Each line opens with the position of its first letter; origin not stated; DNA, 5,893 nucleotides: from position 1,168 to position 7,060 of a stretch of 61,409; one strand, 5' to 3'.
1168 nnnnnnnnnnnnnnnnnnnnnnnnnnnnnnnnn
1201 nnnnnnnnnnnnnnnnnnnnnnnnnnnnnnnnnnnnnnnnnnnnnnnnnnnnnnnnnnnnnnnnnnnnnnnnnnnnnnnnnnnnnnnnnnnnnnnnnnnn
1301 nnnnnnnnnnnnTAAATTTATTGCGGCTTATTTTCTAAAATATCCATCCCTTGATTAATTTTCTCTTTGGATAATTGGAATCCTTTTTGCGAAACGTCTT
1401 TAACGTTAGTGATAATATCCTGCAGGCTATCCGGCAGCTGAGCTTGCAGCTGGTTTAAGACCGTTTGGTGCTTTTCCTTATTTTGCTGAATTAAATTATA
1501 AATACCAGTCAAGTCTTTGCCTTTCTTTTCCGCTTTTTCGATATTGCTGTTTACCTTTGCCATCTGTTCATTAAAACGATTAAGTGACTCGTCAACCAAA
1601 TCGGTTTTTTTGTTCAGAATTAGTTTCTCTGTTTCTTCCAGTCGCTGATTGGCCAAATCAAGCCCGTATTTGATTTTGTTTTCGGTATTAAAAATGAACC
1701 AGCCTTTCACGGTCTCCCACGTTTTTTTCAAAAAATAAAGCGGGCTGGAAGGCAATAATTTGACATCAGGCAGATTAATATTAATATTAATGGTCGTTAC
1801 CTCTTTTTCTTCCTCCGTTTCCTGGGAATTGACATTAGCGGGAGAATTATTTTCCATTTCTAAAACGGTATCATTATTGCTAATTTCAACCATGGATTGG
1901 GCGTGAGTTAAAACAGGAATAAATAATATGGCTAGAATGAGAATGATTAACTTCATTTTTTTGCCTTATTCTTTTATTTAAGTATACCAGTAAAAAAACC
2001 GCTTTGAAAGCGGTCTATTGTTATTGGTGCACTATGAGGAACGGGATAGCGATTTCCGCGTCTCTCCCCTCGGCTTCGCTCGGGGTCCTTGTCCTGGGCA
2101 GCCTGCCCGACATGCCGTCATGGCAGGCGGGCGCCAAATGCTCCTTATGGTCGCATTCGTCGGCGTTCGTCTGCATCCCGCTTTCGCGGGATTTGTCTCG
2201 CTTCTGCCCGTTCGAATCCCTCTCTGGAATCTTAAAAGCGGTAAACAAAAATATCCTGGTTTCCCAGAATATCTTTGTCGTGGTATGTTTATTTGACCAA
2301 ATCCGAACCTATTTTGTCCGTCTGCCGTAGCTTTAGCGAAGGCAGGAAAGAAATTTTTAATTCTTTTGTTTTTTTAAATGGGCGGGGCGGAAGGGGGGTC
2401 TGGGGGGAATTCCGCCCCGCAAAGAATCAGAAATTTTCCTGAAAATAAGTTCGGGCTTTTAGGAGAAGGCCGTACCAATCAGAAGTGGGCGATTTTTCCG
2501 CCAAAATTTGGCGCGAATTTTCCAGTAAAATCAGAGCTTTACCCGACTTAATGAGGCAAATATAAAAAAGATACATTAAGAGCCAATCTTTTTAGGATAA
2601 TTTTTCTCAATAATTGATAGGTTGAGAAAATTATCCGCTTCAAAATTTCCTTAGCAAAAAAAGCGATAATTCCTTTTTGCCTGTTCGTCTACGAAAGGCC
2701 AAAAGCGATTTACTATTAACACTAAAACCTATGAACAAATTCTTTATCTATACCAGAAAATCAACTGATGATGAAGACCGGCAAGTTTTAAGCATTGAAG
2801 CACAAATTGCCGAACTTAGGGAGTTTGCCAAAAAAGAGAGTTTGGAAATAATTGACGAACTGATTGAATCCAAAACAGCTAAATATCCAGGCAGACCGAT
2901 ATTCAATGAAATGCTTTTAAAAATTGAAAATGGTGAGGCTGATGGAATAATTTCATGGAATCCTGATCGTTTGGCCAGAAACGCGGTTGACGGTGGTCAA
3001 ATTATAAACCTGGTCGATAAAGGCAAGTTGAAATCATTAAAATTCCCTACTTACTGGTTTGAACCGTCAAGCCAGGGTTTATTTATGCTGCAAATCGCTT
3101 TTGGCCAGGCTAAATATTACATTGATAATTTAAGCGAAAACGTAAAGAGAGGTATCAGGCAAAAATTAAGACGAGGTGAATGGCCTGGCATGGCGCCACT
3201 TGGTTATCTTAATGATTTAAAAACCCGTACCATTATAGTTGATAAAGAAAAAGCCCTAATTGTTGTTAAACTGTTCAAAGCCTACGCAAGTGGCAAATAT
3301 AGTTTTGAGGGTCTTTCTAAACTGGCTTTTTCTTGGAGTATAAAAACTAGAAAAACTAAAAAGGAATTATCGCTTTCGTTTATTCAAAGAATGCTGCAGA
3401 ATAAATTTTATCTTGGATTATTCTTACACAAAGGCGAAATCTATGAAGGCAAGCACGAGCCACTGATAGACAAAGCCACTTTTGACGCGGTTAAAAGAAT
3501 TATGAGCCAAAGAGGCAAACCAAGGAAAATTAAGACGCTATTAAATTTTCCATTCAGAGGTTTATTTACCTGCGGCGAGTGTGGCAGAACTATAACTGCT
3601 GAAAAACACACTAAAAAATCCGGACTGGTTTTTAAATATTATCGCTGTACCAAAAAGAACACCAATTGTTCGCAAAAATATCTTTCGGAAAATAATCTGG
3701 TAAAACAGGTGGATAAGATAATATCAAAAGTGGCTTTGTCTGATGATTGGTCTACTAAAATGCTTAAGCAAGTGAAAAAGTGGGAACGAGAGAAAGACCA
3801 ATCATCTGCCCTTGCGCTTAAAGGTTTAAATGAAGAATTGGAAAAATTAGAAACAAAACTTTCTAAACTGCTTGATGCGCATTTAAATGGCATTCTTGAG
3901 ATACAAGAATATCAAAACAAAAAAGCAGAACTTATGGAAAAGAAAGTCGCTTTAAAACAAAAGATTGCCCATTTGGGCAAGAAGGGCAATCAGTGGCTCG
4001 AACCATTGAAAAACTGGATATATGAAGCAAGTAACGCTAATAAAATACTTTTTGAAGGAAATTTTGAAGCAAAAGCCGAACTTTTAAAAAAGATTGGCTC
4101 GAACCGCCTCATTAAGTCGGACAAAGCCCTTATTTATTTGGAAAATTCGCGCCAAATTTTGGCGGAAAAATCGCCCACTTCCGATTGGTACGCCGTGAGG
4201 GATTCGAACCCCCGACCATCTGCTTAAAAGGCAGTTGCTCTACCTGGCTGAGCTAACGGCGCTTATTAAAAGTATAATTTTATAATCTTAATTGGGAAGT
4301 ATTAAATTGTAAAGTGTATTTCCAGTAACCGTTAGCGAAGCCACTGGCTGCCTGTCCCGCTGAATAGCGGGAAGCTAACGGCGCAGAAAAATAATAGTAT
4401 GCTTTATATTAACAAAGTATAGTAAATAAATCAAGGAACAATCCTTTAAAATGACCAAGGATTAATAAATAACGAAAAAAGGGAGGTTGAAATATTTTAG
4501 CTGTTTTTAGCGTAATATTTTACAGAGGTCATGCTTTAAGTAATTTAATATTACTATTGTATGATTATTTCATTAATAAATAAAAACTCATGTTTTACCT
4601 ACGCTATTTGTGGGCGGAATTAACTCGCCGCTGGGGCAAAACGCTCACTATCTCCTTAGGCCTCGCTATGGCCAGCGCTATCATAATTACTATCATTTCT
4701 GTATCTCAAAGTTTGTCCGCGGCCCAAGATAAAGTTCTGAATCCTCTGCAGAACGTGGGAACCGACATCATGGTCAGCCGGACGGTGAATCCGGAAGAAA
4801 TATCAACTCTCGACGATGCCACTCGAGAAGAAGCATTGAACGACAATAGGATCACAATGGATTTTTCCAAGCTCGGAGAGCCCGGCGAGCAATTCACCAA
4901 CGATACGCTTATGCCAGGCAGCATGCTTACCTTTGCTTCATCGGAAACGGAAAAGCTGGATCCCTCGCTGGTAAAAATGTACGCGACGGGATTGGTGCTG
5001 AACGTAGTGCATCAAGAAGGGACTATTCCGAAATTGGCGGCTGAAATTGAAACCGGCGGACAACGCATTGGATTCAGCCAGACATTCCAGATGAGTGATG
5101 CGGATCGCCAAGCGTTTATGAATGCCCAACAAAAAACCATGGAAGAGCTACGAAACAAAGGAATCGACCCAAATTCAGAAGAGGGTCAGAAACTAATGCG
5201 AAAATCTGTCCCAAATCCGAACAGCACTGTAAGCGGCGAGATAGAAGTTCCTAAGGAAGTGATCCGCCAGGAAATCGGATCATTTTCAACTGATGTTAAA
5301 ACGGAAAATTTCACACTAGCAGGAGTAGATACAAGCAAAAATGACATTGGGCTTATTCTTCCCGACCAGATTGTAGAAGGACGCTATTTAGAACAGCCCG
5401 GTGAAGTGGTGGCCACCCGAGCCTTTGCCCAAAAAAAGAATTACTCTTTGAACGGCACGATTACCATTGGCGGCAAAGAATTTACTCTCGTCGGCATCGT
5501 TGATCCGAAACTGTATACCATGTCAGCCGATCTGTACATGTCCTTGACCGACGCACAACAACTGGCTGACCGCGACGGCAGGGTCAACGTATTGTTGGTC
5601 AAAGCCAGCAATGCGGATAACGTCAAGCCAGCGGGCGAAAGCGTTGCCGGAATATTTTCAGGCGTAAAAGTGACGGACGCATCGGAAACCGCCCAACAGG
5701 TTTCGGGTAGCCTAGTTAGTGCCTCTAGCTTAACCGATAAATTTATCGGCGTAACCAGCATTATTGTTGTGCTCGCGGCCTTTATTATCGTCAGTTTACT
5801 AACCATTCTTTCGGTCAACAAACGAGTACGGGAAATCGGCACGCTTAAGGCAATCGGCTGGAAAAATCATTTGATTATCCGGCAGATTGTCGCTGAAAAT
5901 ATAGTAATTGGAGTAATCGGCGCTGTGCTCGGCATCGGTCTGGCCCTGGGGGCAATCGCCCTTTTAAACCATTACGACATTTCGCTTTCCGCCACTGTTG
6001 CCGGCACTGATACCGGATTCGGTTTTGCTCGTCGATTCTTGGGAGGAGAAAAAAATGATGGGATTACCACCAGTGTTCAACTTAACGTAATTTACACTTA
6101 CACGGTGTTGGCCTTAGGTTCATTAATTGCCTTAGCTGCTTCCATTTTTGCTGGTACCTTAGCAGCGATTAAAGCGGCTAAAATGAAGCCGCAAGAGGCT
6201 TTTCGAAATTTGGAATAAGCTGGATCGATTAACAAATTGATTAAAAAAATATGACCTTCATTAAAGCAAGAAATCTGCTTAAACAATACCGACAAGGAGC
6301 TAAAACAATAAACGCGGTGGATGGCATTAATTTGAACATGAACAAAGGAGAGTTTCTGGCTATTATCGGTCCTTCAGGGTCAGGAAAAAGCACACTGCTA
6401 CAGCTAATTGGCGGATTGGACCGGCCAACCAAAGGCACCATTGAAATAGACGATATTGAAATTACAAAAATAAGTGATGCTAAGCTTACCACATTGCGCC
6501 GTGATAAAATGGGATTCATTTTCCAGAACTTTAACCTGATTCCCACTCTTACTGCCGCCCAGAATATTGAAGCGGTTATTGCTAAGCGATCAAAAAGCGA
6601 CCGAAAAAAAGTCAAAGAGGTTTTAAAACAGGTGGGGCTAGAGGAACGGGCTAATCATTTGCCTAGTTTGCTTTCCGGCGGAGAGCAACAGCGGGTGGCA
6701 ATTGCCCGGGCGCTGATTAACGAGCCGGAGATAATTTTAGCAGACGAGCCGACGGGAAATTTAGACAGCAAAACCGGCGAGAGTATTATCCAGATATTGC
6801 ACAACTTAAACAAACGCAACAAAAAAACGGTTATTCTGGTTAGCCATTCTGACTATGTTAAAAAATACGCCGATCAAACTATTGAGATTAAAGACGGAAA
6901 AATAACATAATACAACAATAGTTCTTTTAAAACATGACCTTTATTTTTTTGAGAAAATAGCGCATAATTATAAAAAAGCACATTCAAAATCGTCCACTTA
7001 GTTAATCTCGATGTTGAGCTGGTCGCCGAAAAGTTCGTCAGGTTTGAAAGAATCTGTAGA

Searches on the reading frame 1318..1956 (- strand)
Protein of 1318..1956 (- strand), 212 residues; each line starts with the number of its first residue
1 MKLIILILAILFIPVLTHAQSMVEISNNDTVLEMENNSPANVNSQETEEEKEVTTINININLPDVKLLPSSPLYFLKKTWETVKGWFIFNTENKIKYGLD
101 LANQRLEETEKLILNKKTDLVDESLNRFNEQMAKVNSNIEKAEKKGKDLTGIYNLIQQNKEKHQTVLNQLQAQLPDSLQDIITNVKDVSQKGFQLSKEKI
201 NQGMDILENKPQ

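Call 24: search_protein_families(library=pfam, proteins=[window:1318-1956:-], max_evalue=0.01)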
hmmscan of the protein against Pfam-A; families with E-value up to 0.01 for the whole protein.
window:1318-1956:- (212 aa): 4 families
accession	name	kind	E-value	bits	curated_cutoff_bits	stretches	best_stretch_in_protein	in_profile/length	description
PF18915.5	DUF5667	-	6.2e-20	71.9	27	1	67-176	2-98/99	Domain of unknown function (DUF5667)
PF06160.17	EzrA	-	0.0028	16.5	39.6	1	114-209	166-259/557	Septation ring formation regulator, EzrA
PF08064.18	UME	-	0.0055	17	23.2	1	125-180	10-64/102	UME (NUC010) domain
PF21529.2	GLV1-2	-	0.0085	17.4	28.1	1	3-50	1-48/69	Gloven 1/2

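Call 53: find_encoding_contigs(protein=window:1318-1956:-, flank=5000, max_places=10)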
Protein window:1318-1956:- (212 aa): 7 contigs read that carry it; 7 places shown.
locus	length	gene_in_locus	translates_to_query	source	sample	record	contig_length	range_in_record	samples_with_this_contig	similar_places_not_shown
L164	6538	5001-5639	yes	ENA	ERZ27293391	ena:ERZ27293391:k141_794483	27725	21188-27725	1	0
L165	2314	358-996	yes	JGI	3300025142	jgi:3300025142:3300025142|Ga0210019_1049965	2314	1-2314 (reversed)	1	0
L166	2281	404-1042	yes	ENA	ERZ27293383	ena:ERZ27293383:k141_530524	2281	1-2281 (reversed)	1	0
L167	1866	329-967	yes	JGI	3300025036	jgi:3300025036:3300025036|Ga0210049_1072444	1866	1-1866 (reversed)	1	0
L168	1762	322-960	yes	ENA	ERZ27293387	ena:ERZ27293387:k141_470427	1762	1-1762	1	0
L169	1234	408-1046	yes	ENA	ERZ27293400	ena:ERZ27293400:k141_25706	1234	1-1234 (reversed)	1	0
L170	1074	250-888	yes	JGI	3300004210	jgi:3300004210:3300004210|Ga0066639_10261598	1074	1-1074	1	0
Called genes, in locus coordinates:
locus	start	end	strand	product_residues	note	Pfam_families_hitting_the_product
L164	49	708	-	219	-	PF02463:SMC_N (weak), PF00005:ABC_tran, PF13304:AAA_21 (faint)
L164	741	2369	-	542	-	PF12704:MacB_PCD, PF02687:FtsX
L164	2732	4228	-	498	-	PF00239:Resolvase, PF07508:Recombinase, PF13408:Zn_ribbon_recom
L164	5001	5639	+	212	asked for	PF18915:DUF5667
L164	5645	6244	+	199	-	PF09997:DUF2238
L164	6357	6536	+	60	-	?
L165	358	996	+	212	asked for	PF18915:DUF5667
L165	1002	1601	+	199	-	PF09997:DUF2238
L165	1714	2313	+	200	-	PF01336:tRNA_anti-codon, PF00152:tRNA-synt_2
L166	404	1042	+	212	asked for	PF18915:DUF5667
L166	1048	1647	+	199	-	PF09997:DUF2238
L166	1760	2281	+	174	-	?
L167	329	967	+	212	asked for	PF18915:DUF5667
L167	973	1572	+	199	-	PF09997:DUF2238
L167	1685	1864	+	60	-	?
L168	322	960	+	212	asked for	PF18915:DUF5667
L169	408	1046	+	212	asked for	PF18915:DUF5667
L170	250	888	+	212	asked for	PF18915:DUF5667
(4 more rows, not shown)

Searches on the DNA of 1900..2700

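Call 11: search_rna_families(source=window, start=1900, end=2700, threshold=evalue, max_evalue=10, show_alignments=3)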
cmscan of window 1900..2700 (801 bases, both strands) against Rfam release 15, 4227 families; matches with E-value up to 10: 12.
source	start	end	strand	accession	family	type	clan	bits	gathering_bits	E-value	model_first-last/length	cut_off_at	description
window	1936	2021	+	RF00033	MicF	Gene; antisense;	-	23.4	79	0.68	1-94/94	no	MicF RNA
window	2050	2089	+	RF02224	sX5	Gene; sRNA;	-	21.2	50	0.036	1-49/49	no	Xanthomonadaceae sRNA sX5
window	1934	2024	+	RF02900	AaHKsRNA82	Gene; sRNA;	-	20.3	51.4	2.6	1-81/81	no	Aggregatibacter sRNA 82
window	2624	2658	-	RF00480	HIV_FE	Cis-reg; frameshift_element;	-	19.1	45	5.8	1-52/52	no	HIV Ribosomal frameshift signal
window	2241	2322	-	RF02637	EF0408_EF0409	Gene; sRNA;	-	18.5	440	0.018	1-412/412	no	Enterococcus sRNA EF0408_EF0409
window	1989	2126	-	RF00513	Trp_leader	Cis-reg; leader;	-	16.6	41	1.9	1-100/100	no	Tryptophan operon leader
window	2596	2635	-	RF00042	CopA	Gene; antisense;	-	16.3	60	5.8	40-79/92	no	CopA-like RNA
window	2402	2479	+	RF01635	ceN45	Gene; snRNA; snoRNA; HACA-box;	-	15.8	60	3.4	1-128/128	no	Caenorhabditis snoRNA ceN45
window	1990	2053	-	RF02891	AgrB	Gene; antisense;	-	15.6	40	9.9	1-84/84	no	ArsR-gov region gene B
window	1983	2079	-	RF03041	poplar-1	Gene; sRNA;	-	14.5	110.5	1.2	1-141/141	no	poplar-1 RNA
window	1992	2059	-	RF01394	isrK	Gene; sRNA;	-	14.1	50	2.3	1-77/77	no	isrK Hfq binding RNA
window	2244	2279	-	RF04207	MIR5048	Gene; miRNA;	-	10.2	160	7.8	1-356/356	no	MIR5048 microRNA precursor family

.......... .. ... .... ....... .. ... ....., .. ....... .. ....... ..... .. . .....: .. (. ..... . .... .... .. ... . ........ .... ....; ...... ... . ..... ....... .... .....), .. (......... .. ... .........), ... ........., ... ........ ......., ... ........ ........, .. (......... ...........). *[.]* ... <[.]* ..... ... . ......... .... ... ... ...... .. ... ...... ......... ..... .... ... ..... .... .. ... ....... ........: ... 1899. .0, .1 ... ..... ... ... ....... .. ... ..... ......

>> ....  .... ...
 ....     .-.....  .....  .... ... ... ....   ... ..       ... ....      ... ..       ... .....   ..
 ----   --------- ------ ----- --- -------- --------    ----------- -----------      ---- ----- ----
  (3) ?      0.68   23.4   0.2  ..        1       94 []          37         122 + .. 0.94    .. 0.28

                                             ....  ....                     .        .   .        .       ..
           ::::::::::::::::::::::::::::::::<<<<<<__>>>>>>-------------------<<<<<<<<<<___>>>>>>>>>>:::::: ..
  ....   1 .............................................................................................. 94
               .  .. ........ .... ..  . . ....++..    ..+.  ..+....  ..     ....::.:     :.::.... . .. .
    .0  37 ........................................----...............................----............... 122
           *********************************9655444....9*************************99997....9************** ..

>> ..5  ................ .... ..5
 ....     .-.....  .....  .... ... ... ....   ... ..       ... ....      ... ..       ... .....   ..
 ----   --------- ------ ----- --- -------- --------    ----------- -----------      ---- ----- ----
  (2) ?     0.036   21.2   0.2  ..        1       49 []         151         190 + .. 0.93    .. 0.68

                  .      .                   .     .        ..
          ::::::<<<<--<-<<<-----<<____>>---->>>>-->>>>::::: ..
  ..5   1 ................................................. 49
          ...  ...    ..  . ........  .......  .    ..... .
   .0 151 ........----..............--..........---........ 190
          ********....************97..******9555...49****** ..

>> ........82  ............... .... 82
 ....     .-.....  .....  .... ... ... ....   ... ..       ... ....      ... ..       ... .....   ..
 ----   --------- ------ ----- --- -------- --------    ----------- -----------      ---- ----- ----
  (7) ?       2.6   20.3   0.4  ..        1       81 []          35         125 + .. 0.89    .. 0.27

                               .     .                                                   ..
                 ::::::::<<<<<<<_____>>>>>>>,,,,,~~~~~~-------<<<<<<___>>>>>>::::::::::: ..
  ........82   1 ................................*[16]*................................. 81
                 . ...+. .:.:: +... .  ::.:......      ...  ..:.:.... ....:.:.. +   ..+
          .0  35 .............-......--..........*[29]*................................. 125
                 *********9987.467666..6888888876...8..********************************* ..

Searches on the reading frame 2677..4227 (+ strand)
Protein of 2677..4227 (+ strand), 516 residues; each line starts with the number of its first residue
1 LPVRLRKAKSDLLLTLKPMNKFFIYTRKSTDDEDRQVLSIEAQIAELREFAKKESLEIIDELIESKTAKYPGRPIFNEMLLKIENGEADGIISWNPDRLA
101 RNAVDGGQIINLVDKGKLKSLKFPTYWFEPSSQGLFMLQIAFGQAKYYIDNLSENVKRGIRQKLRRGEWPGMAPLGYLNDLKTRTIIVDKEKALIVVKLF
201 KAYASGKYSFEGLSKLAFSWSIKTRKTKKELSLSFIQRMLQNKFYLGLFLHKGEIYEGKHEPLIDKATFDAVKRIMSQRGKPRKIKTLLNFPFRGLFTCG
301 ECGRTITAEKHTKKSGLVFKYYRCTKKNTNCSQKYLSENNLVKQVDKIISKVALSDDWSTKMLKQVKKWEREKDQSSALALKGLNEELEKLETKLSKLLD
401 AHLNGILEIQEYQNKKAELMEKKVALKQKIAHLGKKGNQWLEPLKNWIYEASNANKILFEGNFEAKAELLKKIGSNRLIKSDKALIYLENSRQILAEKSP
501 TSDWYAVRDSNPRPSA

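Call 24: search_protein_families(library=pfam, proteins=[window:2677-4227:+], max_evalue=0.01)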
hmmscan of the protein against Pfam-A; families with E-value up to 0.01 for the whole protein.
window:2677-4227:+ (516 aa): 5 families
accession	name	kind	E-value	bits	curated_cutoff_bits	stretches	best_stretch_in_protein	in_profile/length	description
PF00239.26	Resolvase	-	4.7e-21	75.8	23.3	1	23-169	2-145/145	Resolvase, N terminal domain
PF07508.19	Recombinase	-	6.1e-10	39.7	21.1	1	191-279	2-102/102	Recombinase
PF13408.12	Zn_ribbon_recom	-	1.4e-09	38.6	25.3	1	292-345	1-53/58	Recombinase zinc beta ribbon domain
PF06005.17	ZapB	-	0.00085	20.2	31.5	1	386-446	4-64/71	Cell division protein ZapB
PF22969.3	Ig_NUP210_2nd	-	0.0012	19.1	27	0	182-231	2-48/109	NUP210 Ig-like domain 2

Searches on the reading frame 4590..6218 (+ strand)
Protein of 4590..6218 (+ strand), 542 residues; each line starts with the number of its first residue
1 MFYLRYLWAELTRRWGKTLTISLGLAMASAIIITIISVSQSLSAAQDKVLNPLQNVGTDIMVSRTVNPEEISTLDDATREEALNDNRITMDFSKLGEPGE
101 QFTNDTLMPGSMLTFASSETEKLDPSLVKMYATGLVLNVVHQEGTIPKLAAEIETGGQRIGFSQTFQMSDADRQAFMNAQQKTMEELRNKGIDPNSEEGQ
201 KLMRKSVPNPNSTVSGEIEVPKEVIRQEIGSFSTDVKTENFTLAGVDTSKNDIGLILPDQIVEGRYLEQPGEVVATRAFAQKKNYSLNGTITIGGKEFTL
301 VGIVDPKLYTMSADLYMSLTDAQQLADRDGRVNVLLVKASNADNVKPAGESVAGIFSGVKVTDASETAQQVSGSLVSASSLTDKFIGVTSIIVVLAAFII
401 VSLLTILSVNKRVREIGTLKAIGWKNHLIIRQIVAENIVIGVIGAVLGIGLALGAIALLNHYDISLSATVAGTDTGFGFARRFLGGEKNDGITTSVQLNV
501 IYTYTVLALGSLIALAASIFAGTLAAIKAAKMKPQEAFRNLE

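Call 24: search_protein_families(library=pfam, proteins=[window:4590-6218:+], max_evalue=0.01)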
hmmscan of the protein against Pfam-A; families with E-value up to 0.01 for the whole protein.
window:4590-6218:+ (542 aa): 2 families
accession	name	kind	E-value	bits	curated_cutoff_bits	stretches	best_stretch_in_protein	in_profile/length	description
PF02687.27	FtsX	-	8.2e-16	58.6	25.5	1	388-534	2-120/120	FtsX-like permease C-terminal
PF12704.14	MacB_PCD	-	1.9e-08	35.3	27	1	204-352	63-204/207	MacB-like periplasmic core domain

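Call 74: find_encoding_contigs(protein=window:4590-6218:+, flank=3000, max_places=10)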
Protein window:4590-6218:+ (542 aa): 21 contigs read that carry it; 10 places shown.
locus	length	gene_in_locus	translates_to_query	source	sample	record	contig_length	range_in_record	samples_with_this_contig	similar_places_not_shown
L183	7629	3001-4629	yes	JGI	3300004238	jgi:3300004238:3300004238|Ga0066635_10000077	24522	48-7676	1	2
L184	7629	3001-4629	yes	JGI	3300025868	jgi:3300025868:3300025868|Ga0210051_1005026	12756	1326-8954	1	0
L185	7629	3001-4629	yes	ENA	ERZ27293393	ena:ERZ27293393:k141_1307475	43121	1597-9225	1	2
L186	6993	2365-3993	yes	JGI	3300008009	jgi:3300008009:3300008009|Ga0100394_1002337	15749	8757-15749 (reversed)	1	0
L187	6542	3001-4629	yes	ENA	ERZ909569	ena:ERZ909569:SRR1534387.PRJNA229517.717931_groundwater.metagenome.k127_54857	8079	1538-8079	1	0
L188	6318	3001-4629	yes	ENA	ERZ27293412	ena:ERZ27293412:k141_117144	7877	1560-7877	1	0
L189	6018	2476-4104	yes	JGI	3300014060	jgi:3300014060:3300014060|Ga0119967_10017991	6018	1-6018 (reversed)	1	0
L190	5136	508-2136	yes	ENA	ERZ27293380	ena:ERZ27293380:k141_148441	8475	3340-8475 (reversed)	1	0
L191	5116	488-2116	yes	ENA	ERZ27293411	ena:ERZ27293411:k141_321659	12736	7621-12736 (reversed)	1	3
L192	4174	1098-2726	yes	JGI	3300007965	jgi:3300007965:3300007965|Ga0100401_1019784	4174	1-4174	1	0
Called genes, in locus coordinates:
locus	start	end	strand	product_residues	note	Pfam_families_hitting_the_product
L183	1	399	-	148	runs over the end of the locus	?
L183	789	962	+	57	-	-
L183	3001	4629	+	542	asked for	PF12704:MacB_PCD, PF02687:FtsX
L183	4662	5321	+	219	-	PF02463:SMC_N (weak), PF00005:ABC_tran, PF13304:AAA_21 (faint)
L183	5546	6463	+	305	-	PF01636:APH, PF07914:DUF1679 (weak)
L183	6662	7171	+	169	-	PF27226:AF_1845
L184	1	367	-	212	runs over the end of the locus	PF18915:DUF5667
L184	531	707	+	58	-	-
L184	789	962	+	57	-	-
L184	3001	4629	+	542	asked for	PF12704:MacB_PCD, PF02687:FtsX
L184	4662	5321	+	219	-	PF02463:SMC_N (weak), PF00005:ABC_tran, PF13304:AAA_21 (faint)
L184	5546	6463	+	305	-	PF01636:APH, PF07914:DUF1679 (weak)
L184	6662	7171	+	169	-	PF27226:AF_1845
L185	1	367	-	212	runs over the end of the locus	PF18915:DUF5667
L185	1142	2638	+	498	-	PF00239:Resolvase, PF07508:Recombinase, PF13408:Zn_ribbon_recom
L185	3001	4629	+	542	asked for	PF12704:MacB_PCD, PF02687:FtsX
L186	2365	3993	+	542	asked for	PF12704:MacB_PCD, PF02687:FtsX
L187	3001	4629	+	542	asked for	PF12704:MacB_PCD, PF02687:FtsX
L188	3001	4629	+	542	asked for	PF12704:MacB_PCD, PF02687:FtsX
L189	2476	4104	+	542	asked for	PF12704:MacB_PCD, PF02687:FtsX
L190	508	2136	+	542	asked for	PF12704:MacB_PCD, PF02687:FtsX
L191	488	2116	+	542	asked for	PF12704:MacB_PCD, PF02687:FtsX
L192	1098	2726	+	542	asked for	PF12704:MacB_PCD, PF02687:FtsX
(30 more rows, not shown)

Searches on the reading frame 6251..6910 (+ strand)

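Call 58: search_protein_families(library=pfam, proteins=[window:6251-6910:+], max_evalue=0.0001)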
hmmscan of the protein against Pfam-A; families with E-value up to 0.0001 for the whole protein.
window:6251-6910:+ (219 aa): 3 families
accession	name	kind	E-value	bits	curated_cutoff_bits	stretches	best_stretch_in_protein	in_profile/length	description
PF00005.33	ABC_tran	-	1.3e-38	133.1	25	1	24-168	2-136/137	ABC transporter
PF13304.12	AAA_21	-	5.6e-09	36.9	27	0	35-56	1-22/304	AAA domain, putative AbiEii toxin, Type IV TA system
PF02463.25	SMC_N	-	1.7e-07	31.3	40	1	33-214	24-212/220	RecF/RecN/SMC N terminal domain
